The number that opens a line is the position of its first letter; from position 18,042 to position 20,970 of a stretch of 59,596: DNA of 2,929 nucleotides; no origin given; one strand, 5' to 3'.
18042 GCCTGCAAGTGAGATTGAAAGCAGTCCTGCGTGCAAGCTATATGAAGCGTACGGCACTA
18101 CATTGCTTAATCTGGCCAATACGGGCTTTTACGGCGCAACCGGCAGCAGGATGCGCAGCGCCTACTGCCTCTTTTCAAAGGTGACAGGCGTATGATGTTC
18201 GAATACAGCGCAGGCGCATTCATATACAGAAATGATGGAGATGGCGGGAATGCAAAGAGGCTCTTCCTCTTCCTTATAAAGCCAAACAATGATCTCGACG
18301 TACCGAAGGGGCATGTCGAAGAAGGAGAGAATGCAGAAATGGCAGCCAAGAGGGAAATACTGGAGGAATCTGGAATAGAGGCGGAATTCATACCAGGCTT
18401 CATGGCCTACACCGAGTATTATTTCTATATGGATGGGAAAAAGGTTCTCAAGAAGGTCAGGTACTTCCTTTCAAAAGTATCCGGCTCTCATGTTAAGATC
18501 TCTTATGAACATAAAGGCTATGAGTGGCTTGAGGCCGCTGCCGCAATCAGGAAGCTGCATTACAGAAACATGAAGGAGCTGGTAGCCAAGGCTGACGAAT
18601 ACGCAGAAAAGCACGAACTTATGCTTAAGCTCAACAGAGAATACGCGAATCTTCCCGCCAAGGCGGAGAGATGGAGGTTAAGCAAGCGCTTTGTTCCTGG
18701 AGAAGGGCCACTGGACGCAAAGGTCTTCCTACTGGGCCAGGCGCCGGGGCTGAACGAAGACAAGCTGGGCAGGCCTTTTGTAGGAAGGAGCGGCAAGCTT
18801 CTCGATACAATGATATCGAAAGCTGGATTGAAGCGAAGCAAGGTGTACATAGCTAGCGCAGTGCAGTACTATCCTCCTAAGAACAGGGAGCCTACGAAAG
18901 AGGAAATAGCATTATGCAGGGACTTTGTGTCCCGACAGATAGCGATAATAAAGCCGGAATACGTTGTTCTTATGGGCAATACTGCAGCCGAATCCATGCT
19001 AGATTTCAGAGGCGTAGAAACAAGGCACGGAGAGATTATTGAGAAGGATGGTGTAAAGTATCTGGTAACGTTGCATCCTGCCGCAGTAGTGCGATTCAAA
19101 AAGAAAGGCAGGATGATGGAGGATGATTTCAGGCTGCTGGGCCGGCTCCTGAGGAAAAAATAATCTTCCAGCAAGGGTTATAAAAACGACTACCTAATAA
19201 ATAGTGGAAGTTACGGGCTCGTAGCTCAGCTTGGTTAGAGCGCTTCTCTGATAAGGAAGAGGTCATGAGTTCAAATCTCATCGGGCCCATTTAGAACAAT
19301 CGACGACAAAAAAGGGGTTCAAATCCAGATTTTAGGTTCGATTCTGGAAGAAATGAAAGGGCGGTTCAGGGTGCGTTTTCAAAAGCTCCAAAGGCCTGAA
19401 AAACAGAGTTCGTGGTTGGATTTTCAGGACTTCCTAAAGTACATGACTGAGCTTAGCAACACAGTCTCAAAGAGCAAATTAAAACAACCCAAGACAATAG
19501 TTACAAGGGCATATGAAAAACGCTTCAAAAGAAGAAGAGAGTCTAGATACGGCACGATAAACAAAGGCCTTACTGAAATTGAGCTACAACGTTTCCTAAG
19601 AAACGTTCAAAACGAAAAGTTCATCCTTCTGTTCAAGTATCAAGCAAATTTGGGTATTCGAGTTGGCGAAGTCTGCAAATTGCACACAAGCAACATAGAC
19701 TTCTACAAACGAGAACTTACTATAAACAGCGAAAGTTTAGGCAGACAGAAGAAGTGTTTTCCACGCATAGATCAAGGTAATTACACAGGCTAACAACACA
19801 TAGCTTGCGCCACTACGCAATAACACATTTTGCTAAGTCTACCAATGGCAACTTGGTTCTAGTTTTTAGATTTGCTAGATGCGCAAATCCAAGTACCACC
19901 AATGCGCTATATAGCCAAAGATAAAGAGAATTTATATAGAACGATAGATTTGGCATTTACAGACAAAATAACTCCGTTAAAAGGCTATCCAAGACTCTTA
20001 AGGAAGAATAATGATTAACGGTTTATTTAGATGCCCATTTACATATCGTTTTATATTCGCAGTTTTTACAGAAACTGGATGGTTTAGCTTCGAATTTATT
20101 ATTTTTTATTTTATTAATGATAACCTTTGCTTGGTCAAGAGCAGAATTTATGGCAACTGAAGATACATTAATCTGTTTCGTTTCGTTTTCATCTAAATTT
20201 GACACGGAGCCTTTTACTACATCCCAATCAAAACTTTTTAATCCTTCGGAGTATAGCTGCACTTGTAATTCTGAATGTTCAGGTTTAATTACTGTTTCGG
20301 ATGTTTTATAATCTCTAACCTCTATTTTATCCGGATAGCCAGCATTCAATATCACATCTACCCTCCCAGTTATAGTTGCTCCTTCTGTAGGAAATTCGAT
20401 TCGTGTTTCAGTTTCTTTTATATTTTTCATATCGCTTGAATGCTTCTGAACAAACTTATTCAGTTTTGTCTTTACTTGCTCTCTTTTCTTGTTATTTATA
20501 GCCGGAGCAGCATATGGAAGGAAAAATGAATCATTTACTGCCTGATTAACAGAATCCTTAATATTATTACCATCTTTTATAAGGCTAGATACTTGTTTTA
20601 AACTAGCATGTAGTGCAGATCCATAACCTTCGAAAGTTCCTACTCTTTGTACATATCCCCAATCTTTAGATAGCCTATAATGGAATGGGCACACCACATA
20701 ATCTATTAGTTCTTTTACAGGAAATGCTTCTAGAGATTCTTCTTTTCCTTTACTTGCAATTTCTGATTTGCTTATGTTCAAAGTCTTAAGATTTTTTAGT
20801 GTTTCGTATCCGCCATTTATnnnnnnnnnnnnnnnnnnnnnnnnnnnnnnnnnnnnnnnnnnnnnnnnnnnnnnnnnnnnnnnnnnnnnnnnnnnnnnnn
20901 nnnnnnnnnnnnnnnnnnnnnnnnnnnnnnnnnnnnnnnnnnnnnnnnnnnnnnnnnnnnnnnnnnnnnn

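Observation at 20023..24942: Candidate undescribed defence cassette: unknown 174-aa protein, endonuclease, SPPY methyltransferase and UvrD-helicase/Cas4-like-nuclease fusion in one operon-like block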

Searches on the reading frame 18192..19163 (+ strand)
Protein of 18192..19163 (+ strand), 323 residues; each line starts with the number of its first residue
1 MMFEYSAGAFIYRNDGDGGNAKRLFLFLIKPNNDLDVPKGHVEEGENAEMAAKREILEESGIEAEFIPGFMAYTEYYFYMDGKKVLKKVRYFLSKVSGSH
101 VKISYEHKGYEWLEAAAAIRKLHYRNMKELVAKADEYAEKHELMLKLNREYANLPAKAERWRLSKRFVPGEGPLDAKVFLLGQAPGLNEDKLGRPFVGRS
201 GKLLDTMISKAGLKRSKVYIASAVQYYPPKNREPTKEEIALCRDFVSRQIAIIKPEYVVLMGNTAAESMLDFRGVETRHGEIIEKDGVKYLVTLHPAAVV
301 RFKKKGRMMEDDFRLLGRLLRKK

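Call 4: search_protein_families(library=pfam, proteins=[window:18192-19163:+], max_evalue=0.01)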
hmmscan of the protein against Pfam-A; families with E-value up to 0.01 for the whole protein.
window:18192-19163:+ (323 aa): 2 families
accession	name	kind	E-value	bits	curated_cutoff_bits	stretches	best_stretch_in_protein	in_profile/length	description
PF03167.25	UDG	-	4.7e-33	114.7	24.3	1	169-306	1-130/141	Uracil DNA glycosylase superfamily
PF00293.34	NUDIX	-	9.6e-13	48.7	21.1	1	5-131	4-131/134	NUDIX domain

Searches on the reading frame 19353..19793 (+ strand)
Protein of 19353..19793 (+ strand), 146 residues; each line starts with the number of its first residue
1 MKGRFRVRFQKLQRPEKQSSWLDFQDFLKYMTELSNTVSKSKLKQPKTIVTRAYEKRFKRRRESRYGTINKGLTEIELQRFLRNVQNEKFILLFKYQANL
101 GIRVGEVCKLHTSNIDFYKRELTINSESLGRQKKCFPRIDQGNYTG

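Call 4: search_protein_families(library=pfam, proteins=[window:19353-19793:+], max_evalue=0.01)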
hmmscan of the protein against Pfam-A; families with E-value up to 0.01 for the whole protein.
window:19353-19793:+ (146 aa): 2 families
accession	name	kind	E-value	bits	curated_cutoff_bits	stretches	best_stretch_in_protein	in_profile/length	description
PF00589.27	Phage_integrase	-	0.00019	21.7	27.1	1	73-128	3-59/172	Phage integrase family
PF23617.1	EF-hand_15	-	0.0014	19.2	27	0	18-32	46-60/70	EF-hand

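Call 6: search_protein_families(library=ncbifam, proteins=[window:19353-19793:+], max_evalue=0.01)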
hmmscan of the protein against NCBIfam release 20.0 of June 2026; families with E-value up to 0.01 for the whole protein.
window:19353-19793:+ (146 aa): 2 families
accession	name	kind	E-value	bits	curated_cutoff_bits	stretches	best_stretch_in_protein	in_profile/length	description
NF040815.2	recomb_XerA_Arch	equivalog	4.6e-08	33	220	1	17-130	33-153/263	site-specific tyrosine recombinase/integron integrase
TIGR02249.1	integrase_gron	subfamily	0.005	16.2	265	1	61-127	93-155/315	integron integrase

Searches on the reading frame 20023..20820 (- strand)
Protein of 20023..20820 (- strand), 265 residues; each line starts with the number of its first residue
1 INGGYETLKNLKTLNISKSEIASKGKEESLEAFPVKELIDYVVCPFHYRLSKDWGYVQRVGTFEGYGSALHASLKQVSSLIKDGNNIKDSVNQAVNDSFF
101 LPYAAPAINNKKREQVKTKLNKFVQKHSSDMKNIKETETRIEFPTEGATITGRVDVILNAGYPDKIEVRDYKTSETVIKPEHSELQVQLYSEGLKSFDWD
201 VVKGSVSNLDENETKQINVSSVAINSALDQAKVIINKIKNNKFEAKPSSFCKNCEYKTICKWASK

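Call 61: search_protein_families(library=padloc, proteins=[window:20023-20820:-], max_evalue=0.01)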
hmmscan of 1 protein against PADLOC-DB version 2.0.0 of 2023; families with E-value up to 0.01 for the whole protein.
window:20023-20820:- (265 aa): 14 families
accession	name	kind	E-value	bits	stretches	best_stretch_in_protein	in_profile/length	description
PDLC01250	Cas4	-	7.1e-12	43.9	1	116-261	29-168/168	"CAS-I,CAS-II,CAS-III,CAS-IV,CAS-V,CAS-VI; acquisition_associated"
PDLC01611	Cas4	-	1.7e-10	39.4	1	122-260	34-156/158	"CAS-I,CAS-II,CAS-III,CAS-IV,CAS-V,CAS-VI; acquisition_associated"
PDLC01447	Cas4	-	5.1e-09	34.8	1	40-261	12-158/161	"CAS-I,CAS-II,CAS-III,CAS-IV,CAS-V,CAS-VI; acquisition_associated"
PDLC00943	Cas4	-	7.4e-09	33.8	1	117-261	31-179/180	CRISPR-associated protein Cas4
PDLC00944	Cas4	-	1.2e-07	30.1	1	135-261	52-177/177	Cas4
PDLC02083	Cas4_II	-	2.5e-07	29.3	1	112-261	41-184/186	-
PDLC01771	Cas4b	-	1.1e-06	26.9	1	153-261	59-159/162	-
PDLC02087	Cas4b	-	0.00024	19.3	1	134-260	58-188/189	-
PDLC02086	Cas4b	-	0.00089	17.4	1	167-260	67-159/161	-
PDLC02410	Aga_Cas4-like_Nuc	-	0.0017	16.2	1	181-264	184-254/255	Class II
PDLC01402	Cas4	-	0.0022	15.7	1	225-261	122-158/160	"CAS-I,CAS-II,CAS-III,CAS-IV,CAS-V,CAS-VI; acquisition_associated"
PDLC00060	DruK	-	0.0044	14.4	0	119-261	114-260/347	PD-(D/E)XK nuclease superfamily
PDLC02405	Aga_Cas4-like_Nuc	-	0.0059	14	0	216-263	216-264/270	Class II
PDLC02085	Cas4a2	-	0.0088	14.4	0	148-263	61-164/166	-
